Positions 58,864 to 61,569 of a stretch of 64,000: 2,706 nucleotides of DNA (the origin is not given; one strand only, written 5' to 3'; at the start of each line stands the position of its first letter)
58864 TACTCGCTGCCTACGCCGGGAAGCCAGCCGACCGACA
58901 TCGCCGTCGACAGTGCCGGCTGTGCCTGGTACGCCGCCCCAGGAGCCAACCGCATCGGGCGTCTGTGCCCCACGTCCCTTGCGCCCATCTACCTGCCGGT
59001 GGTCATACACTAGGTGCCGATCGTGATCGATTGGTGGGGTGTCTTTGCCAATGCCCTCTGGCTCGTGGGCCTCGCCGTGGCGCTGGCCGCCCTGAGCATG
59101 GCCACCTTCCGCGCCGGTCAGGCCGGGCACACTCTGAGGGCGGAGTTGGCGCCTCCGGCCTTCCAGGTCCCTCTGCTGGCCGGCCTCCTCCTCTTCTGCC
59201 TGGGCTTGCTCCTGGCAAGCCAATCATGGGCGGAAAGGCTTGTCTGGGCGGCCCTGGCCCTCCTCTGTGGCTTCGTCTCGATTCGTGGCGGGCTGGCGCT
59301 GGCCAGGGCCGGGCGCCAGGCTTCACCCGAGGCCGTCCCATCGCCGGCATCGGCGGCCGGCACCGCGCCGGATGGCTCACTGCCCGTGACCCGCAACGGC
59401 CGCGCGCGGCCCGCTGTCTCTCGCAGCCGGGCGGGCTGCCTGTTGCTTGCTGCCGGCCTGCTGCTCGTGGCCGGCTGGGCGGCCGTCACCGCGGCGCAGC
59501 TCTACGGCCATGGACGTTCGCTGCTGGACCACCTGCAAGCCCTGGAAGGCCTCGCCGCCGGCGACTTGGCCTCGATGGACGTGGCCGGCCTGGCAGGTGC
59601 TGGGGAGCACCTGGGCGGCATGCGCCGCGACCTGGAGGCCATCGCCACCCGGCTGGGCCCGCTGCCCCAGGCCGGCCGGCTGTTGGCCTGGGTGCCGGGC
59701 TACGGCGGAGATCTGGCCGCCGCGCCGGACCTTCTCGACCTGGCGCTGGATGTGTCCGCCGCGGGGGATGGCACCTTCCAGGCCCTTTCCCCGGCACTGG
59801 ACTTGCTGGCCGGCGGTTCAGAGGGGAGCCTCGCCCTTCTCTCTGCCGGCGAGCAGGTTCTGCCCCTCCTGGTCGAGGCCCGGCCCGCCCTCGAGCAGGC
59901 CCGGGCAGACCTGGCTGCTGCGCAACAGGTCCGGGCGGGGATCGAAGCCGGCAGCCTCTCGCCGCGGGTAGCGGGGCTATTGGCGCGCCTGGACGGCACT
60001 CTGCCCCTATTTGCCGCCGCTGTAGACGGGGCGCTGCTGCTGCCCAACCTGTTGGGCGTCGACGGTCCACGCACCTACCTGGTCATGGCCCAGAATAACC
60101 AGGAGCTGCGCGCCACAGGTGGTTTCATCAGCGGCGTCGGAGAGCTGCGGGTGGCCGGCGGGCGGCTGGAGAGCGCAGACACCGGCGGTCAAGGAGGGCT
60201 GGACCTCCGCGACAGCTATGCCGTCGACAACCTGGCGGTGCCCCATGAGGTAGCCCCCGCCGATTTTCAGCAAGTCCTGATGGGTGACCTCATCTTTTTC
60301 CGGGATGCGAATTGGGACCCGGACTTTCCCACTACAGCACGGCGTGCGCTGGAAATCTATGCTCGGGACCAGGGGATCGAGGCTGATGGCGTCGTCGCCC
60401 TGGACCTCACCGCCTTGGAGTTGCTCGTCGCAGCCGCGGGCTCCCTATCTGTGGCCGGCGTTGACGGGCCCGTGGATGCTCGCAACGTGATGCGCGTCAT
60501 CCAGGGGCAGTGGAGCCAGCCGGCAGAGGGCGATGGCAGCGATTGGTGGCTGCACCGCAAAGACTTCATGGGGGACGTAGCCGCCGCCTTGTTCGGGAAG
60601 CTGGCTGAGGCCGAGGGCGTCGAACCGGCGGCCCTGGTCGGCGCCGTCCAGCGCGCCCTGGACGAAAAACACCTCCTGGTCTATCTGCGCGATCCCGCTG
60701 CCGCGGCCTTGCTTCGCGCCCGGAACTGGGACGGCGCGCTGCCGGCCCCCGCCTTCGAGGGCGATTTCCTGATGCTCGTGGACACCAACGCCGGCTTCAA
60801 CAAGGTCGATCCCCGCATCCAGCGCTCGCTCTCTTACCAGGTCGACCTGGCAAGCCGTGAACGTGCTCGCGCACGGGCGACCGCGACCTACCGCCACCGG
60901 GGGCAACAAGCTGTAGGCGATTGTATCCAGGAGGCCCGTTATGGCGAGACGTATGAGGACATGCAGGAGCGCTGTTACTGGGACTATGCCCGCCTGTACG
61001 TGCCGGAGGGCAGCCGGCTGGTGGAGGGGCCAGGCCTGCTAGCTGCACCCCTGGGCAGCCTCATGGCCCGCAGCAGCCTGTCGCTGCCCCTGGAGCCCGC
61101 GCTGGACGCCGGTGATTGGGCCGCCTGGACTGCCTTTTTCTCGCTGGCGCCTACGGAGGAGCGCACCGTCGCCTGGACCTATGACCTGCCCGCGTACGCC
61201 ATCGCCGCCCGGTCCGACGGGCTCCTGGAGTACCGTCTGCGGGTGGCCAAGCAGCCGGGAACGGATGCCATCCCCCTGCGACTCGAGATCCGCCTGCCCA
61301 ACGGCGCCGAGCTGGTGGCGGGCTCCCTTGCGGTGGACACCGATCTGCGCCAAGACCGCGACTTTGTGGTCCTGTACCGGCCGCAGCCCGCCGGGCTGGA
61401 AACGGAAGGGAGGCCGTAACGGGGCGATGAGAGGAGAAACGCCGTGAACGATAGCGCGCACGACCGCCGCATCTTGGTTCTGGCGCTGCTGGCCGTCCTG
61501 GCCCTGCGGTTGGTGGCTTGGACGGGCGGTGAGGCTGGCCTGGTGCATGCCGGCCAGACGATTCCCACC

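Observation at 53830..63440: Distal operon block looks like a surface-glycoprotein / protein O-glycosylation system with co-encoded Pro/Thr-rich substrates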

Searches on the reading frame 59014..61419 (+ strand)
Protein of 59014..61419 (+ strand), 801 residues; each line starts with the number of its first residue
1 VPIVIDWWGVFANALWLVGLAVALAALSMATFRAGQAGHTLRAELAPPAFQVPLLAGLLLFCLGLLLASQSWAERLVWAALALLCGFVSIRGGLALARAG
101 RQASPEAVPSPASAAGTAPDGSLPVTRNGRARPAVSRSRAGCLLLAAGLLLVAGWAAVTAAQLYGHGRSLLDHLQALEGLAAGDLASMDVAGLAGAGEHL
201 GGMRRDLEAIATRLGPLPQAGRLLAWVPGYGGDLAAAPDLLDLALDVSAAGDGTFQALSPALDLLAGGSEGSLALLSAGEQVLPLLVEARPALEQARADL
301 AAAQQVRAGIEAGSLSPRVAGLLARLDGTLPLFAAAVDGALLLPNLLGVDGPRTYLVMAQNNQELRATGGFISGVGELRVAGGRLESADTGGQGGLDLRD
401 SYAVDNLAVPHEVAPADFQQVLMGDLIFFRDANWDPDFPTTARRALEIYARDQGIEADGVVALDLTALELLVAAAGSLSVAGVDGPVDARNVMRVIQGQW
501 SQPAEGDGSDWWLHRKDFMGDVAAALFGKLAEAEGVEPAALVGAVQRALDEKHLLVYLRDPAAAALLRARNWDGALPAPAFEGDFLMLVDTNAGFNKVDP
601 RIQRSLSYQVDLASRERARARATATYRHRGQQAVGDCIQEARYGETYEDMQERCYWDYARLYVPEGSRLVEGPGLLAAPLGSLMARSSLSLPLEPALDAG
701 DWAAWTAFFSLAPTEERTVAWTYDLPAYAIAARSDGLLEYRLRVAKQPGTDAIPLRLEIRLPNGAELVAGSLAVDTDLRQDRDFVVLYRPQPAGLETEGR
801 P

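Call 4: search_protein_families(library=pfam, proteins=[window:59014-61419:+], max_evalue=0.01)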
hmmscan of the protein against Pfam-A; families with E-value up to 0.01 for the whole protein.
window:59014-61419:+ (801 aa): 1 family
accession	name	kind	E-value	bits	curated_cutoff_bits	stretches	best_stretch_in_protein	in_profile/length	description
PF13196.11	DUF4012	-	2.7e-31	109.5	28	1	350-497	1-140/144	Protein of unknown function (DUF4012)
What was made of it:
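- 59014..61419 (+): DUF4012 protein: four N-terminal TM helices, a helical stalk, an alpha/beta core (about residues 350-560) and a beta-sandwich C-terminus. Candidate LCP-like glycopolymer phosphotransferase partner of Wzy_C. Pfam DUF4012 E 3e-31 (call 4).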

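Call 11: search_protein_families(library=ncbifam, proteins=[window:59014-61419:+], max_evalue=0.1)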
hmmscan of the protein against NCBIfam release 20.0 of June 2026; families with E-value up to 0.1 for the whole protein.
window:59014-61419:+ (801 aa): 0 families

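Call 49: find_homologous_proteins(query=window:59014-61419:+, max_evalue=0.00001)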
Query window:59014-61419:+ (801 aa): 238 proteins with E <= 0.00001 among 8000 candidates; the best 120 are listed.
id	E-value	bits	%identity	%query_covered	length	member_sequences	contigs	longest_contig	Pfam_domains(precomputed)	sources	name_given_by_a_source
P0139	0.0e+0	1725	100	100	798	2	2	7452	PF13196.12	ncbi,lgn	-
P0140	0.0e+0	1263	76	100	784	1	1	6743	PF13196.12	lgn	-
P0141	0.0e+0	1261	76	100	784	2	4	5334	PF13196.12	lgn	-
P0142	0.0e+0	1260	76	100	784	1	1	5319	PF13196.12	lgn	-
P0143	0.0e+0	1244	75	100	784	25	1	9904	PF13196.12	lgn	-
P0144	0.0e+0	1240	74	99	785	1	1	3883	PF13196.12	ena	-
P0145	0.0e+0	1238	74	100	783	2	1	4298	PF13196.12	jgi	-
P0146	0.0e+0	1074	76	83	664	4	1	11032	PF13196.12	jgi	jgi:hypothetical protein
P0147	0.0e+0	1041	75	83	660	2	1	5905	PF13196.12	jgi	jgi:hypothetical protein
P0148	7.3e-295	999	79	74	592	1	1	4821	PF13196.12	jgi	jgi:hypothetical protein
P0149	6.6e-244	830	53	100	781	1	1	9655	PF13196.12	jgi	jgi:hypothetical protein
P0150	1.1e-241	823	56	79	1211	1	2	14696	PF13196.12,PF04932.21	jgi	-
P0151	4.4e-240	818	53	100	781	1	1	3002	PF13196.12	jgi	jgi:hypothetical protein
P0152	5.9e-240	817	60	80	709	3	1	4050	PF13196.12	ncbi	ncbi:MAG: DUF4012 domain-containing protein [Anaerolineae bacterium]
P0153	2.0e-239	815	52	99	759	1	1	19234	PF13196.12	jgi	jgi:hypothetical protein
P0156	7.2e-234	797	52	87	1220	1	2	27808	PF13196.12,PF04932.21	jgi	jgi:O-antigen ligase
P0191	4.6e-207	708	50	83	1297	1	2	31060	PF13196.12,PF04932.21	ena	-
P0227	1.8e-176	607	45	89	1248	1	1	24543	PF13196.12,PF04932.21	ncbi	ncbi:MAG: DUF4012 domain-containing protein [Anaerolineae bacterium]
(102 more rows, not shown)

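Call 50: find_encoding_contigs(protein=P0156, flank=10000, max_places=1)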
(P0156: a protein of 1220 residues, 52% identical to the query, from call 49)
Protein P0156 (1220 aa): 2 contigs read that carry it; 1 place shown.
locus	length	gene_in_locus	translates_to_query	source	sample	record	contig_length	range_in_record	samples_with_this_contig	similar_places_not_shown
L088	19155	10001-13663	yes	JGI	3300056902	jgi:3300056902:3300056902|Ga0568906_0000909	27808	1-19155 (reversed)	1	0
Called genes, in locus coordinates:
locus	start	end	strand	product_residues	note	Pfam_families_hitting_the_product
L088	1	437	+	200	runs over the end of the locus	PF02397:Bac_transf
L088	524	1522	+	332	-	PF08445:FR47 (faint), PF13302:Acetyltransf_3 (weak), PF00583:Acetyltransf_1, PF13508:Acetyltransf_7 (weak)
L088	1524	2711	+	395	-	PF01041:DegT_DnrJ_EryC1, PF00155:Aminotran_1_2, PF01053:Cys_Met_Meta_PP (weak), PF01212:Beta_elim_lyase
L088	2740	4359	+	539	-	PF01073:3Beta_HSD, PF01370:Epimerase, PF02719:Polysacc_synt_2 (weak), PF04321:RmlD_sub_bind, PF05368:NmrA, PF13460:NAD_binding_10, PF16363:GDP_Man_Dehyd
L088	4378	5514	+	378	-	PF14907:NTP_transf_5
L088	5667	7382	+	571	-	PF02706:Wzz (weak), PF13807:GNVR (faint), PF01656:CbiA, PF09140:MipZ (weak), PF10609:ParA, PF13614:AAA_31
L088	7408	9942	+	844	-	PF07705:CARDB, PF08450:SGL (faint), PF24684:Vgb_lyase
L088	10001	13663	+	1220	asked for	PF04932:Wzy_C, PF13196:DUF4012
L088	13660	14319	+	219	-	-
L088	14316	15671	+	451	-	PF11790:Glyco_hydro_cc (weak)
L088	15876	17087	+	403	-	PF00149:Metallophos (weak)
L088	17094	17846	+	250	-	-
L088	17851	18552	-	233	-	PF13085:Fer2_3, PF13237:Fer4_10, PF13183:Fer4_8, PF13534:Fer4_17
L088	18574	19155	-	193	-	?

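Call 51: find_encoding_contigs(protein=P0191, flank=10000, max_places=1)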
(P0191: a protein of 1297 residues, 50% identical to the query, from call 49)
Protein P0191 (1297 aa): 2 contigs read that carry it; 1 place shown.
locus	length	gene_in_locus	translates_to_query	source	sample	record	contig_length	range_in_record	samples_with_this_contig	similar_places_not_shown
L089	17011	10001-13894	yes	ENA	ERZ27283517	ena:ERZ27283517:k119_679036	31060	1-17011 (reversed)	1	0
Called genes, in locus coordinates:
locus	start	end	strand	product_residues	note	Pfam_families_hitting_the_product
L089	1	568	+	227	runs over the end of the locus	PF02397:Bac_transf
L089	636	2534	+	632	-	PF13727:CoA_binding_3, PF01073:3Beta_HSD, PF01370:Epimerase, PF02719:Polysacc_synt_2, PF04321:RmlD_sub_bind, PF07993:NAD_binding_4 (faint), PF16363:GDP_Man_Dehyd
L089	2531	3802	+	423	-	PF14907:NTP_transf_5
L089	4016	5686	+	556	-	PF02706:Wzz, PF01656:CbiA, PF09140:MipZ (weak), PF10609:ParA, PF13614:AAA_31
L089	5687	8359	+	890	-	PF11790:Glyco_hydro_cc (faint), PF07705:CARDB (weak), PF24684:Vgb_lyase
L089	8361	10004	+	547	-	-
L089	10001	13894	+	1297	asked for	PF04932:Wzy_C, PF13196:DUF4012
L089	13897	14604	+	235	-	-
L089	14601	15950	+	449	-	PF11790:Glyco_hydro_cc (faint)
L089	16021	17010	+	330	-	?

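Call 52: find_encoding_contigs(protein=P0227, flank=10000, max_places=1)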
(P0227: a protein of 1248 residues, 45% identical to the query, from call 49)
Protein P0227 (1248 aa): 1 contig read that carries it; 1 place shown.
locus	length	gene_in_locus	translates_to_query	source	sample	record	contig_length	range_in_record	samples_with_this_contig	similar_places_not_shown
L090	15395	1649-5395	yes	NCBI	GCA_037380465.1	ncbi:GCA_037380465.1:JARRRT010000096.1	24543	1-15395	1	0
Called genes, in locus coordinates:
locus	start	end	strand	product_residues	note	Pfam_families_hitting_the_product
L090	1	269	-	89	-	?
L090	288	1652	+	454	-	-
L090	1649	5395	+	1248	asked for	PF04932:Wzy_C, PF13196:DUF4012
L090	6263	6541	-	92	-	-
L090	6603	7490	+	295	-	PF11790:Glyco_hydro_cc (faint), PF02836:Glyco_hydro_2_C (faint)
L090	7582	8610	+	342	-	PF03706:LPG_synthase_TM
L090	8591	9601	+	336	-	PF13641:Glyco_tranf_2_3, PF00535:Glycos_transf_2, PF10111:Glyco_tranf_2_2, PF13506:Glyco_transf_21, PF13632:Glyco_trans_2_3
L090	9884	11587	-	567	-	PF00749:tRNA-synt_1c, PF03950:tRNA-synt_1c_C, PF20974:tRNA-synt_1c_C2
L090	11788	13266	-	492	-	PF00749:tRNA-synt_1c, PF19269:Anticodon_2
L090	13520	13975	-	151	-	PF00583:Acetyltransf_1, PF13673:Acetyltransf_10 (weak), PF13508:Acetyltransf_7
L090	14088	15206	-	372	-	PF04015:DUF362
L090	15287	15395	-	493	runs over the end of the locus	PF01098:FTSW_RODA_SPOVE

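Call 61: search_protein_families(library=pfam, proteins=[L089:8361-10004:+, L090:288-1652:+], max_evalue=0.1)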
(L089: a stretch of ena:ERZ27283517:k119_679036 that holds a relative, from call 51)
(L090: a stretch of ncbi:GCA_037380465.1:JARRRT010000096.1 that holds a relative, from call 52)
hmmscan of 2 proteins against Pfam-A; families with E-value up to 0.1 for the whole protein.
L089:8361-10004:+ (547 aa): 0 families

L090:288-1652:+ (454 aa): 0 families

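Call 68: find_related_loci(query=A3, collection=genome_contigs, flank=8000)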
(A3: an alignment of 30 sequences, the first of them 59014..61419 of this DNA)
Query A3 (801 aa) in genome_contigs; peptide patterns used: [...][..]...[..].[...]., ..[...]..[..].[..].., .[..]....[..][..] (x = any residue, [..] = any of these).
600 stretches matched a pattern (row limit reached: there are more); 581 encode a relative of the query (tblastn E <= 1e-3); the best 80 are kept; 80 distinct loci.
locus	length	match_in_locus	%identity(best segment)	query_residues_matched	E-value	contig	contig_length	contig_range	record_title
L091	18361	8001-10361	74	1-801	0e+0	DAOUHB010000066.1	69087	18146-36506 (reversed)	MAG TPA_asm: Anaerolineae bacterium isolate R89_289 k165_1469967, whole genome shotgun sequence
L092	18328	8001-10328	50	4-789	0e+0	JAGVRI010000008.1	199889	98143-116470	MAG: Chloroflexota bacterium isolate TumbabinsA95 c_000000000008, whole genome shotgun sequence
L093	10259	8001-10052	41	118-789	6e-146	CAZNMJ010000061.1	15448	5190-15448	MAG TPA_asm: uncultured Anaerolineales bacterium isolate SRP239594_co1_144 genome assembly, contig: NODE_1712_length_154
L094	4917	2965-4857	42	161-788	3e-147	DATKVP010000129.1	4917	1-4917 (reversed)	MAG TPA_asm: Anaerolineae bacterium isolate SMAG_U14136 k141_3134571, whole genome shotgun sequence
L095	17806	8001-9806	44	160-786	7e-134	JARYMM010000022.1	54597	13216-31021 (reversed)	MAG: Anaerolineae bacterium isolate A05DMB-I-32 NODE_22_length_54597_cov_6.815572, whole genome shotgun sequence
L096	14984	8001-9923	38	133-786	2e-118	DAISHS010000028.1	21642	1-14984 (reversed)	MAG TPA_asm: Chloroflexota bacterium isolate CTOTU1896 NODE_153_length_21642_cov_6.542966, whole genome shotgun sequence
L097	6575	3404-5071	42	204-772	5e-115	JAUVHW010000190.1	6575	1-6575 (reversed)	MAG: Ardenticatenales bacterium isolate CSMAG_412 CSMAG_412_k141_2264099_length_6575_cov_7.7620, whole genome shotgun se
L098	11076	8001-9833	39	142-765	4e-110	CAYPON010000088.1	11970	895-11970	MAG TPA_asm: uncultured Anaerolineae bacterium isolate SRP231805_co1_126 genome assembly, contig: NODE_4110_length_11970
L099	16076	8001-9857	42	171-786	8e-109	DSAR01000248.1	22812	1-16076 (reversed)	MAG TPA_asm: Chloroflexota bacterium isolate SpSt-1153 Ga0129302_1000836, whole genome shotgun sequence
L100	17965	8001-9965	37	97-777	1e-107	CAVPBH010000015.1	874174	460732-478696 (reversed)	MAG: uncultured Chloroflexia bacterium isolate MFD00032.bin.1.166 genome assembly, contig: contig_40088, whole genome sh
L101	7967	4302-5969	42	189-772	4e-107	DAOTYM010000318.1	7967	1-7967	MAG TPA_asm: Anaerolineae bacterium isolate H25_343 k127_1211746, whole genome shotgun sequence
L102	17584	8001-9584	41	224-792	2e-101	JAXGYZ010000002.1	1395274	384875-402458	MAG: Anaerolineae bacterium isolate AnMBR.bin525 bin525_2, whole genome shotgun sequence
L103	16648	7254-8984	41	198-793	6e-109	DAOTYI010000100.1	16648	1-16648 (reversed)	MAG TPA_asm: Anaerolineae bacterium isolate H23_320 k115_776547, whole genome shotgun sequence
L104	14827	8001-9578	41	224-786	2e-100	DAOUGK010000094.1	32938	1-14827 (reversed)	MAG TPA_asm: Anaerolineae bacterium isolate R69_164 k135_13534, whole genome shotgun sequence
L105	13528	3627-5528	43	162-793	2e-144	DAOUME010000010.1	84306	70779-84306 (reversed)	MAG TPA_asm: Anaerolineae bacterium isolate W31_79 k127_571556, whole genome shotgun sequence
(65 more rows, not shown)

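Call 70: predict_structure(alignment_id=A3)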
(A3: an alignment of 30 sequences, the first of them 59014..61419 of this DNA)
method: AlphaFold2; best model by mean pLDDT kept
length: 801 residues; sequences in the alignment: 30
mean_pLDDT: 82.0   pTM: 0.73
mean pLDDT of the five models: 82.0, 79.8, 79.5, 79.4, 78.7
residues with pLDDT >= 90: 335; 70-90: 318; 50-70: 102; < 50: 46
segments of 3 or more residues with pLDDT < 50: 1-3, 104-135, 270-272, 798-801
pLDDT, mean of each block of 10 residues (from residue 1): 67 92 93 92 89 93 94 90 90 82 48 38 36 51 83 88 93 88 71 87 95 88 86 92 94 93 71 65 94 97 94 89 87 91 94 90 73 81 74 63 78 64 60 82 90 92 91 91 88 83 58 70 82 73 91 95 93 83 89 69 94 86 94 72 73 82 90 77 67 55 84 91 92 90 92 96 92 96 94 54 38
secondary structure, 60 per line:
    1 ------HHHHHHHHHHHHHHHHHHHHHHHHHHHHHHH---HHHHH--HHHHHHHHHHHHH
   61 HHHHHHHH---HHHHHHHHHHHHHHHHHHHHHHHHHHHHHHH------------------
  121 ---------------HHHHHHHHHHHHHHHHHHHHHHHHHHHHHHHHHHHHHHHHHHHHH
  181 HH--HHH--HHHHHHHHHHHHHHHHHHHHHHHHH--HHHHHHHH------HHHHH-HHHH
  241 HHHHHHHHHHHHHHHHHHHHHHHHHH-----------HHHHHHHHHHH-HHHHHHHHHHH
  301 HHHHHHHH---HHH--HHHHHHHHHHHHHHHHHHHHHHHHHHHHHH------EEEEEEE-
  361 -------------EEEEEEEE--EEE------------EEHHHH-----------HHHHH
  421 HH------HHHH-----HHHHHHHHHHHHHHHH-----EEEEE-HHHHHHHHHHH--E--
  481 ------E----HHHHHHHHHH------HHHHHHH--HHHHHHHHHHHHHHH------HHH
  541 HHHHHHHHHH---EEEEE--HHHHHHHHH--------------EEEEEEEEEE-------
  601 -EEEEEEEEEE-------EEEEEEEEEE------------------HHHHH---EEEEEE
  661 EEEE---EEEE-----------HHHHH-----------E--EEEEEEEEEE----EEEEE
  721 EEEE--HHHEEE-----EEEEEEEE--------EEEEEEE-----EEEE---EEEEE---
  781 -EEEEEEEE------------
elements in order (helices of 4 or more, strands of 3 or more residues): H7-37 H41-45 H48-68 H72-102 H136-182 H190-214 H217-224 H231-235 H237-266 H278-288 H290-308 H317-346 E353-359 E374-381 E384-386 H401-404 H416-422 H429-432 H438-453 E459-463 H465-475 H492-501 H508-514 H517-531 H538-550 E554-558 H561-569 E584-593 E602-611 E619-628 H647-651 E655-664 E668-671 H683-687 E702-711 E716-724 E730-732 E738-745 E754-760 E766-769 E773-777 E782-789
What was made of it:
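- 59014..61419 (+): AF2 model pLDDT 82 (call 70).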
